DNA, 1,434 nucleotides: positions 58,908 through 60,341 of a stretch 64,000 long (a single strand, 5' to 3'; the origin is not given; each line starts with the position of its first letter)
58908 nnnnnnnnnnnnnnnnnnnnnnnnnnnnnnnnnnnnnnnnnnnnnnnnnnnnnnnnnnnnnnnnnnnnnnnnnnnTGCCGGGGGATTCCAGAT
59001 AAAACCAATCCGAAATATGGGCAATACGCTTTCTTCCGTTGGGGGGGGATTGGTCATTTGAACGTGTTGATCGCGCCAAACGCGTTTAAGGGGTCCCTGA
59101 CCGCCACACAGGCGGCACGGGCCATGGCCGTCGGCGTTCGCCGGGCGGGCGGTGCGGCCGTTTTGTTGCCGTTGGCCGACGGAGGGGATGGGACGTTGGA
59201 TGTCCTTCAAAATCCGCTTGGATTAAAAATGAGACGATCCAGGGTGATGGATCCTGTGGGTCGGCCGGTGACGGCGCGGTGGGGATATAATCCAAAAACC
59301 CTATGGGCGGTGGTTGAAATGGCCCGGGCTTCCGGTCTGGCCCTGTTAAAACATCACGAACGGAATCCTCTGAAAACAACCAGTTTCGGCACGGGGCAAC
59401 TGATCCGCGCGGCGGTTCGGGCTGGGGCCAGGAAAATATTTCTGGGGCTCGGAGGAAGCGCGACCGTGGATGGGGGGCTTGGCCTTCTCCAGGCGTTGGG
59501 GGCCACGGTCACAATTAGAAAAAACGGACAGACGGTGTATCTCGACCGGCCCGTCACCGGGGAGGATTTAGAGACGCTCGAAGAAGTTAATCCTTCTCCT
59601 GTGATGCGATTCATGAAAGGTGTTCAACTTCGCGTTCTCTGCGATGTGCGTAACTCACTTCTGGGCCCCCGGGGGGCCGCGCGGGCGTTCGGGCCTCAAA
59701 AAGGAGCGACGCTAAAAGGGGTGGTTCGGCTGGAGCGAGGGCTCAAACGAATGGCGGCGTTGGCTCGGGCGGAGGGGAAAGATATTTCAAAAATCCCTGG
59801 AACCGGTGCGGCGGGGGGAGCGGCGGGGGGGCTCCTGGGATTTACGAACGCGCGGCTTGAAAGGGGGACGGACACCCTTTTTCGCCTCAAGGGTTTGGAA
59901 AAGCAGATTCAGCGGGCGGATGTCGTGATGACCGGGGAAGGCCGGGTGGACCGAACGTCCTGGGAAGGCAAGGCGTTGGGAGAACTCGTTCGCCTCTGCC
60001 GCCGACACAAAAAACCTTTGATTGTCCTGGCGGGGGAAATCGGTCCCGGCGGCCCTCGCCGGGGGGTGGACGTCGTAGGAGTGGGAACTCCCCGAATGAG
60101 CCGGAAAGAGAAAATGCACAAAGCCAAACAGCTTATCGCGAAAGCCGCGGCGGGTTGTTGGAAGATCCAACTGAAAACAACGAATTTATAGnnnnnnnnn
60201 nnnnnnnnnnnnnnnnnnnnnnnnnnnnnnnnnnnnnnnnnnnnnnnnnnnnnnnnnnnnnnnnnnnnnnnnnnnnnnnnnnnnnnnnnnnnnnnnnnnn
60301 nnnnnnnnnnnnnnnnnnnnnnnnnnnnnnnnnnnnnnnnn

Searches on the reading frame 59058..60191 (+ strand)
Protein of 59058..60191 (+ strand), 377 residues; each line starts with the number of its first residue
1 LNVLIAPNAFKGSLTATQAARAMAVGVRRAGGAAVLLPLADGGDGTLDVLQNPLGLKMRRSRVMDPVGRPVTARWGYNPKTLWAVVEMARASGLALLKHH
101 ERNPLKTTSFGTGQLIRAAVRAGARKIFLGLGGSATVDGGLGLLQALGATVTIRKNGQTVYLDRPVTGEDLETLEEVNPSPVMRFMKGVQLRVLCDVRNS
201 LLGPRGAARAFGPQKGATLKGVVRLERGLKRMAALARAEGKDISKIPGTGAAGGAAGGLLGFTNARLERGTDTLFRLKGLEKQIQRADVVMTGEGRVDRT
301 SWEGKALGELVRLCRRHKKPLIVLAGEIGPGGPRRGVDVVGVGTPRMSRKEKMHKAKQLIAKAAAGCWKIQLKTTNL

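Call 7: search_protein_families(library=pfam, proteins=[window:59058-60191:+], max_evalue=0.001)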
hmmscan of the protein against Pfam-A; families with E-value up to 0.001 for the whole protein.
window:59058-60191:+ (377 aa): 1 family
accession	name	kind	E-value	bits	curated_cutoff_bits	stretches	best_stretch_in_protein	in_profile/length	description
PF02595.20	Gly_kinase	-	1.2e-111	373.7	23.3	1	3-365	1-365/372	Glycerate kinase family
